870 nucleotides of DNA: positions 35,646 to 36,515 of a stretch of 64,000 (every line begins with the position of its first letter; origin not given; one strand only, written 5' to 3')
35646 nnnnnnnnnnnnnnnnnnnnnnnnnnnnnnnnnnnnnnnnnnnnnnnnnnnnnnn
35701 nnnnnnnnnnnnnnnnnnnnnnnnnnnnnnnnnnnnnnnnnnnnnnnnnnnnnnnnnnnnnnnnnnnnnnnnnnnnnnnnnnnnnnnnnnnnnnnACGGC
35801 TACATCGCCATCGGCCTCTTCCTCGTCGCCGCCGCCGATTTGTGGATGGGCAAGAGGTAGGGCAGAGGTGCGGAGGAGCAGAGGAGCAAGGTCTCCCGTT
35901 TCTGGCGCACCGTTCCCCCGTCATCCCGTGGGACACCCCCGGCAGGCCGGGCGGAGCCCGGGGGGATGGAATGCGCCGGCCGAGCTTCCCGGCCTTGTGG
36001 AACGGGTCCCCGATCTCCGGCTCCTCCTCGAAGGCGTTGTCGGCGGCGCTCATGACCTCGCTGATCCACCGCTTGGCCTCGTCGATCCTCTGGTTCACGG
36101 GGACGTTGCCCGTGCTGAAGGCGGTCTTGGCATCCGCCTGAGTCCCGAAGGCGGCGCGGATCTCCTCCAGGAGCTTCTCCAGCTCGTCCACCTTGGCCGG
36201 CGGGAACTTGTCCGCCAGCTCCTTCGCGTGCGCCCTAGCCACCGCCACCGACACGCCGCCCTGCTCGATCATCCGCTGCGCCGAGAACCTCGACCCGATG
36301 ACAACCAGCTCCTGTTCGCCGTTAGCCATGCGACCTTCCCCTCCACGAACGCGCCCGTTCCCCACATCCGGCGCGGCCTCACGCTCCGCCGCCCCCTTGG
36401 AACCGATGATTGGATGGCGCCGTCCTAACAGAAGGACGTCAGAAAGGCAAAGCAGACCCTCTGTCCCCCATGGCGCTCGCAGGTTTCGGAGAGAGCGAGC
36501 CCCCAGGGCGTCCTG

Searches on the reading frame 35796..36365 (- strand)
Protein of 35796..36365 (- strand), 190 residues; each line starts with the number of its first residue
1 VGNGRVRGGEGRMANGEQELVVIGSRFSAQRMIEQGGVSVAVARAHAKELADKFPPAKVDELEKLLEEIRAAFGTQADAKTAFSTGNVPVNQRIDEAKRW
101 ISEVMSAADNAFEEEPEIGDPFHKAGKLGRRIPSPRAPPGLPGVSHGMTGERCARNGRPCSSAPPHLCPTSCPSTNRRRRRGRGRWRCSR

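Call 68: search_protein_families(library=pfam, proteins=[window:35796-36365:-], max_evalue=0.001)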
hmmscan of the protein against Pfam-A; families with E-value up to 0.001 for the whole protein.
window:35796-36365:- (190 aa): 0 families
